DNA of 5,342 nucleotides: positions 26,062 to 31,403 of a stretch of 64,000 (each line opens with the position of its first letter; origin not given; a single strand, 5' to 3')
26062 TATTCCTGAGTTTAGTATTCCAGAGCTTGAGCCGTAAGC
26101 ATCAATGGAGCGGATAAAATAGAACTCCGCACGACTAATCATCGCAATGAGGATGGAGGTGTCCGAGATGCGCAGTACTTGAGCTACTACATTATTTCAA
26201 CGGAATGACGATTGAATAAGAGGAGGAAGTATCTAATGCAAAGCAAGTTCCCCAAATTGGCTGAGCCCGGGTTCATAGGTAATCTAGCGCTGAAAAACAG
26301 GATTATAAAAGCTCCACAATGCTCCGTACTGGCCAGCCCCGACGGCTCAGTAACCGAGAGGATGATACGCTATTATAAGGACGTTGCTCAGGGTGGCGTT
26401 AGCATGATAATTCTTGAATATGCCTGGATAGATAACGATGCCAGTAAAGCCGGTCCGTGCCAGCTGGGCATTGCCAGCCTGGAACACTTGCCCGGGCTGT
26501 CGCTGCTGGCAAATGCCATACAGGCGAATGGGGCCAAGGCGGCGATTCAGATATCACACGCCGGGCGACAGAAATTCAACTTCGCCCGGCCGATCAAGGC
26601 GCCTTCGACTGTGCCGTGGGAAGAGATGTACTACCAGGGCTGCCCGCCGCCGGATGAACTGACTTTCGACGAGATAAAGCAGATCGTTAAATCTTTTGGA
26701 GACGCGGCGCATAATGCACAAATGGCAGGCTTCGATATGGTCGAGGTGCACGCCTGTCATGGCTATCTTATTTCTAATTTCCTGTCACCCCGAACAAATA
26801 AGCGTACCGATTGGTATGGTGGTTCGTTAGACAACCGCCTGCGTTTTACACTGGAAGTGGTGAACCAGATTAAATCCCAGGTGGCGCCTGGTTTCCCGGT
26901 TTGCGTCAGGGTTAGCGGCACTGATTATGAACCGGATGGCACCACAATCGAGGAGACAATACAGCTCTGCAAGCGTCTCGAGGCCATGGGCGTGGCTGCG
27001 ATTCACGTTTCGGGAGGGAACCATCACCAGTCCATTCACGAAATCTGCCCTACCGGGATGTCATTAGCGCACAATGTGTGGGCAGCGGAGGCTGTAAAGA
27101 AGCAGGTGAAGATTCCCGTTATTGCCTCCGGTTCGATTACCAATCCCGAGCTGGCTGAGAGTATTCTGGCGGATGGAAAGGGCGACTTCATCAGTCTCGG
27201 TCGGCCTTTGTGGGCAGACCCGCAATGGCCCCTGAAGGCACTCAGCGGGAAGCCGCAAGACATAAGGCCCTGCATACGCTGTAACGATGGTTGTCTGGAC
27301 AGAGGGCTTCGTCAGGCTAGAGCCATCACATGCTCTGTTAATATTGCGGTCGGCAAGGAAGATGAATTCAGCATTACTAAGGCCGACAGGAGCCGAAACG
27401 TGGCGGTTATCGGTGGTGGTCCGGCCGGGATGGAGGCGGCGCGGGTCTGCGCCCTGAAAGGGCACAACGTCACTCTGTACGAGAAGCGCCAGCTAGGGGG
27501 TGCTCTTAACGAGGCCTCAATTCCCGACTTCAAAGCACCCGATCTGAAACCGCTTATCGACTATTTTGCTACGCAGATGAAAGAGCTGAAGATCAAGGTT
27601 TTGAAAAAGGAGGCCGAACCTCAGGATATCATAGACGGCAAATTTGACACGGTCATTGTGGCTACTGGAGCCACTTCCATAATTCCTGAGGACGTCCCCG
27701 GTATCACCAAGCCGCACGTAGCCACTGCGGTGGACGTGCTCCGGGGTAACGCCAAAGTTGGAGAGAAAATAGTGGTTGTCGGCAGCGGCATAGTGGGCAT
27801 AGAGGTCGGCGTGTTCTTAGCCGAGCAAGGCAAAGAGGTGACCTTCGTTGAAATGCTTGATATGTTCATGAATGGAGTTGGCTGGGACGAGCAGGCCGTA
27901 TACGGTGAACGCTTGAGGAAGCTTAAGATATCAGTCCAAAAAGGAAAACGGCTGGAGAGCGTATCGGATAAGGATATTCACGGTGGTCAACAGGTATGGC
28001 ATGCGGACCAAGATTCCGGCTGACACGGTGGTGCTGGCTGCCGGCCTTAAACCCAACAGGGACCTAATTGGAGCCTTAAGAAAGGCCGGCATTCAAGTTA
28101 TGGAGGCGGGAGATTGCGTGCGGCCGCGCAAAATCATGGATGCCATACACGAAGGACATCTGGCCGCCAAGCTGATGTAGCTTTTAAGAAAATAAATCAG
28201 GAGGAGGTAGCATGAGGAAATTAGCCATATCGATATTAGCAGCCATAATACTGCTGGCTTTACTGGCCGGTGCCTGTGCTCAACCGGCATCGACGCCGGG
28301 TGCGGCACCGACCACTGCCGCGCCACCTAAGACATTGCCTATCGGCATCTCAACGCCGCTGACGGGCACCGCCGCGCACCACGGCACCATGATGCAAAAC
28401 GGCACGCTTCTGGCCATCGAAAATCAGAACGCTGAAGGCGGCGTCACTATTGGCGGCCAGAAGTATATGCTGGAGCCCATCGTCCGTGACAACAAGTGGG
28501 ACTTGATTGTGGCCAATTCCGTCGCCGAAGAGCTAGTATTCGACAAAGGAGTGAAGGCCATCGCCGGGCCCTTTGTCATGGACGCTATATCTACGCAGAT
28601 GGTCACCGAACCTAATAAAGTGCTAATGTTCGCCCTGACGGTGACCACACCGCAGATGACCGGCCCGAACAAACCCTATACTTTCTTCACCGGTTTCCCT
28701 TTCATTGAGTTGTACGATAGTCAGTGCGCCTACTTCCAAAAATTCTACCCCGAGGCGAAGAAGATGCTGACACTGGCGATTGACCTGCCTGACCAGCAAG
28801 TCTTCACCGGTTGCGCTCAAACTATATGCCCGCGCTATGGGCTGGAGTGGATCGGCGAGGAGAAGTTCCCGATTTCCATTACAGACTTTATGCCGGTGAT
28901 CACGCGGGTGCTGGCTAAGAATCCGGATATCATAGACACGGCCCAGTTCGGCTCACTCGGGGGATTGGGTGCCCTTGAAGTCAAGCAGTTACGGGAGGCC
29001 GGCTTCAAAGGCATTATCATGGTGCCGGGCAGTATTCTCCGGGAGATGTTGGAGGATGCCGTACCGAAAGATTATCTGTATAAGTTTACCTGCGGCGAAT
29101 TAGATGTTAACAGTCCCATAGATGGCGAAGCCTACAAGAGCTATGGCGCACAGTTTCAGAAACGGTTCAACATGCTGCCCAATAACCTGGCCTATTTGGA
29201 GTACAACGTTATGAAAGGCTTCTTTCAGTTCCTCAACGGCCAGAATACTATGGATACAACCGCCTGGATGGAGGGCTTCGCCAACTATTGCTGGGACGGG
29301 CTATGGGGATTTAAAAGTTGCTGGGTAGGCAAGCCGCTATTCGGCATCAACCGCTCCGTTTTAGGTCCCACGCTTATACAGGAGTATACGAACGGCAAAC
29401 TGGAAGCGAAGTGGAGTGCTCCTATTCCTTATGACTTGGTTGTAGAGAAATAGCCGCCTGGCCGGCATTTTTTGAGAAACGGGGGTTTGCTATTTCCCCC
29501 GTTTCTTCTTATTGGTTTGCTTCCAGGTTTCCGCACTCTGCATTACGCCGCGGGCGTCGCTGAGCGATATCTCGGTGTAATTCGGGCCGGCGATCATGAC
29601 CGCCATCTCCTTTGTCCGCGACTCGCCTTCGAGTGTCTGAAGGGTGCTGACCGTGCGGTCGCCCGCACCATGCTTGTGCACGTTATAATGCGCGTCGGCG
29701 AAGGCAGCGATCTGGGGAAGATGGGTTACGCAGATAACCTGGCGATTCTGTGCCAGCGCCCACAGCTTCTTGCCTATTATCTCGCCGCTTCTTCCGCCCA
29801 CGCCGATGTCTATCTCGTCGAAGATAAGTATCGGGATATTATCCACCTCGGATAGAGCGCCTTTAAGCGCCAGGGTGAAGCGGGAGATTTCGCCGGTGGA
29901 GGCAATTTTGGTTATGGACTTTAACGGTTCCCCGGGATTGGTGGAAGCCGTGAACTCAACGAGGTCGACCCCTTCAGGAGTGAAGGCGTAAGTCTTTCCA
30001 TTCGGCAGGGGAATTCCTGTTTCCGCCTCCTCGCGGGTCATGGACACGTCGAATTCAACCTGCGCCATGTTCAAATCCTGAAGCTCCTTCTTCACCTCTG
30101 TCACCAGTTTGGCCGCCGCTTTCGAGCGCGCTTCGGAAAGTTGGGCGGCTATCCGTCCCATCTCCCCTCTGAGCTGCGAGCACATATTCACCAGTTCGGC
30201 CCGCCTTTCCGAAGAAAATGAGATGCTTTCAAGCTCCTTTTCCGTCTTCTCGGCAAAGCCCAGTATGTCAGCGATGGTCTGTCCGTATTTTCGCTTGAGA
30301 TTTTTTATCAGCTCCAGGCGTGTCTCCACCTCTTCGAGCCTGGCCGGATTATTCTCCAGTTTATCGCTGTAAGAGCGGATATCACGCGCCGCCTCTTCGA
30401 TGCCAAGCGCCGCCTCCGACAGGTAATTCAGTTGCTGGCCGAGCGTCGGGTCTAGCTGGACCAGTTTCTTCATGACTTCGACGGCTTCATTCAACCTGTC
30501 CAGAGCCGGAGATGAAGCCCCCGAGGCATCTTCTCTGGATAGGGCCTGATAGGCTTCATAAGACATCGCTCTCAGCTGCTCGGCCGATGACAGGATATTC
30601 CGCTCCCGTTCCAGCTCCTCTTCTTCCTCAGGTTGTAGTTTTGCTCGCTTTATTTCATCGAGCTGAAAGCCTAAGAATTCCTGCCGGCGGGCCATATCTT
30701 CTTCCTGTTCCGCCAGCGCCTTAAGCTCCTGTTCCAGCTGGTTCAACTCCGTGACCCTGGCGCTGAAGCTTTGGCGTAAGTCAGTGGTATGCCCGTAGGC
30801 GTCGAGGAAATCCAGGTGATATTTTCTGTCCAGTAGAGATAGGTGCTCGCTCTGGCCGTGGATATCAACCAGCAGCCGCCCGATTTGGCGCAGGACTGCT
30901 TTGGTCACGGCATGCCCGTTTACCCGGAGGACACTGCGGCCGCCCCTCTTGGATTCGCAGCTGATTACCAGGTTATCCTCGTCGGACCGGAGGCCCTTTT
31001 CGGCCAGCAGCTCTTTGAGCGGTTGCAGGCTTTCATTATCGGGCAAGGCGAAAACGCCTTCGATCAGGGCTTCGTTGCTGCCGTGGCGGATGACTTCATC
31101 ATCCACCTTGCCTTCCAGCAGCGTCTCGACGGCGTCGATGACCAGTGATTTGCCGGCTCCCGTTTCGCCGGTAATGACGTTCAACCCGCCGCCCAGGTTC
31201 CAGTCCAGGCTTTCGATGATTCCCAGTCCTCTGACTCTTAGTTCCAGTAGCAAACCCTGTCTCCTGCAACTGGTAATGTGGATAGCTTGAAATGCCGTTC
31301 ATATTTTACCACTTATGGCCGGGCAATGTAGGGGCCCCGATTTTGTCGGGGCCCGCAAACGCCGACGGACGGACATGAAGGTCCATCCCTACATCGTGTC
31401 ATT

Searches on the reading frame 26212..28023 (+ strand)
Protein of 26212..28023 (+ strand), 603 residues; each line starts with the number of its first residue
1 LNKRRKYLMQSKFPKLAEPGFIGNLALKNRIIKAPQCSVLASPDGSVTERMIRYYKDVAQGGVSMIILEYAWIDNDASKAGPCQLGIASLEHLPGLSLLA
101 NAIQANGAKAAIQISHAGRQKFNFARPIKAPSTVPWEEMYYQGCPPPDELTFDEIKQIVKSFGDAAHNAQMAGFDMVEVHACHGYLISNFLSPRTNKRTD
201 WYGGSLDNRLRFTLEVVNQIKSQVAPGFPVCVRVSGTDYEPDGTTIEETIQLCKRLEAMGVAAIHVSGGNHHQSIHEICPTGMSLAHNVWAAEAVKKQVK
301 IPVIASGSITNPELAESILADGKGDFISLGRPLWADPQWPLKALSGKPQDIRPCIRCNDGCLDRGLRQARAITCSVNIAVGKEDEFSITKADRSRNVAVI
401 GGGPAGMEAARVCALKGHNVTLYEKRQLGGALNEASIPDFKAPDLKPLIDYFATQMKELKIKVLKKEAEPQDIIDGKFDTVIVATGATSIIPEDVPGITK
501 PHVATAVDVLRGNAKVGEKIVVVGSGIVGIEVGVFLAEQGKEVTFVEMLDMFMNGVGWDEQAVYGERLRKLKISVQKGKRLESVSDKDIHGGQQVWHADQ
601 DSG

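Call 25: search_protein_families(library=pfam, proteins=[window:26212-28023:+], max_evalue=0.00001)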
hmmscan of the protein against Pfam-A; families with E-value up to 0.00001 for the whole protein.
window:26212-28023:+ (603 aa): 13 families
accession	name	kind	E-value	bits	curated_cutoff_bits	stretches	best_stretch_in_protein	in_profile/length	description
PF00724.26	Oxidored_FMN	-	2.1e-75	254.5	27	1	16-348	2-340/342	NADH:flavin oxidoreductase / NADH oxidase family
PF07992.20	Pyr_redox_2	-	4.9e-24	85.7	26.1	1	396-589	2-214/291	Pyridine nucleotide-disulphide oxidoreductase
PF00070.33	Pyr_redox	-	1.8e-16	60.9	22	1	519-587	1-69/82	Pyridine nucleotide-disulphide oxidoreductase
PF13450.12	NAD_binding_8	-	2.1e-10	41.2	21.9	0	399-439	1-42/68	NAD(P)-binding Rossmann-like domain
PF01266.30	DAO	-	7.4e-10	39.3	27.9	0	397-431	2-38/353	FAD dependent oxidoreductase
PF12831.13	FAD_oxidored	-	1.8e-07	31.2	27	0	397-436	2-42/416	FAD dependent oxidoreductase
PF13738.12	Pyr_redox_3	-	3.1e-07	30.4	30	0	394-429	164-199/305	Pyridine nucleotide-disulphide oxidoreductase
PF00890.30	FAD_binding_2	-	6e-07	29.4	20.4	0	397-432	2-38/414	FAD binding domain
PF02737.24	3HCDH_N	-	1.6e-06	28.6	22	0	396-427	1-32/180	3-hydroxyacyl-CoA dehydrogenase, NAD binding domain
PF03721.20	UDPG_MGDP_dh_N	-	4.9e-06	26.7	27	0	519-584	2-67/187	UDP-glucose/GDP-mannose dehydrogenase family, NAD binding domain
PF01134.28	GIDA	-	5.1e-06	26.2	22.1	0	397-425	2-30/391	Glucose inhibited division protein A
PF13434.12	Lys_Orn_oxgnase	-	9e-06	25.5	21.3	0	477-543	147-214/339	L-lysine 6-monooxygenase/L-ornithine 5-monooxygenase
PF01494.25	FAD_binding_3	-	9.2e-06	25.5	22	0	396-426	3-33/349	FAD binding domain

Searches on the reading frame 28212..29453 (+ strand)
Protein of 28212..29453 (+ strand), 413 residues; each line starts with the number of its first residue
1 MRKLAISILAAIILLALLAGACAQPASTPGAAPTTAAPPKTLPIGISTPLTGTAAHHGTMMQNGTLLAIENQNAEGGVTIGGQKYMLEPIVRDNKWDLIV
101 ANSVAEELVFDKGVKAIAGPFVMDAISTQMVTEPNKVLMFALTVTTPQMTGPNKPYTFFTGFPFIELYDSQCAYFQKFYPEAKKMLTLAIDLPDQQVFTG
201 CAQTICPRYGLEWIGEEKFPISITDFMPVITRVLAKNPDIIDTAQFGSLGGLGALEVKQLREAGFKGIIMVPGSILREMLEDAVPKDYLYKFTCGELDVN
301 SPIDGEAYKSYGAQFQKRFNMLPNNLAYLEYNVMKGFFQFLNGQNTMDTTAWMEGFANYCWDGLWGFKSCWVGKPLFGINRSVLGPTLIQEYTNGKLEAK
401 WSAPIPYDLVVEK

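Call 8: search_protein_families(library=pfam, proteins=[window:28212-29453:+])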
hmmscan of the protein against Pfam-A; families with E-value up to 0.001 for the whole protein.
window:28212-29453:+ (413 aa): 2 families
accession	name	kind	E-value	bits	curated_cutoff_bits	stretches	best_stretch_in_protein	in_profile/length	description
PF13458.12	Peripla_BP_6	-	2.4e-29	103.5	31.7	1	42-366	2-318/343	Periplasmic binding protein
PF13433.12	Peripla_BP_5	-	2e-09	37.5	27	1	43-122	2-77/363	Periplasmic binding protein domain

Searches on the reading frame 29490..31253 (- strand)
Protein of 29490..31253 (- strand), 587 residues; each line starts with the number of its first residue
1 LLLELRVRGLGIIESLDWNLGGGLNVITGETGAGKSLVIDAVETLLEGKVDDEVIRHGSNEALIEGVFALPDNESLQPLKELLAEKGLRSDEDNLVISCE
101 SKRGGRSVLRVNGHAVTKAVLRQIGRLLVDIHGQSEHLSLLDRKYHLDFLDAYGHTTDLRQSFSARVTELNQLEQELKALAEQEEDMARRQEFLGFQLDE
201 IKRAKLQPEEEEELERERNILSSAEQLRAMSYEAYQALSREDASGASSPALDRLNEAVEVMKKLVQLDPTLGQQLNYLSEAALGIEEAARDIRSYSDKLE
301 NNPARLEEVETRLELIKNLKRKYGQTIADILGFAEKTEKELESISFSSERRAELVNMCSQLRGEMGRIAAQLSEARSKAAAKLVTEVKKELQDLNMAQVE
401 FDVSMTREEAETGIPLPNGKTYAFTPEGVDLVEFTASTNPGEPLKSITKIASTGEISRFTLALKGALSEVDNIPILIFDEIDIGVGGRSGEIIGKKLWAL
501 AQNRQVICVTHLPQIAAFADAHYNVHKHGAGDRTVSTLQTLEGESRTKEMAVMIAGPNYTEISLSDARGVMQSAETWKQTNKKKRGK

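Call 25: search_protein_families(library=pfam, proteins=[window:29490-31253:-], max_evalue=0.00001)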
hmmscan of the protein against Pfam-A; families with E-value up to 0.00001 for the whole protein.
window:29490-31253:- (587 aa): 2 families
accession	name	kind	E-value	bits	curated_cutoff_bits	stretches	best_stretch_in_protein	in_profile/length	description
PF02463.25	SMC_N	-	2.8e-15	56.8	40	1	15-527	17-213/220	RecF/RecN/SMC N terminal domain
PF13476.12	AAA_23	-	1.2e-09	39.6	27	1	5-219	2-194/201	AAA domain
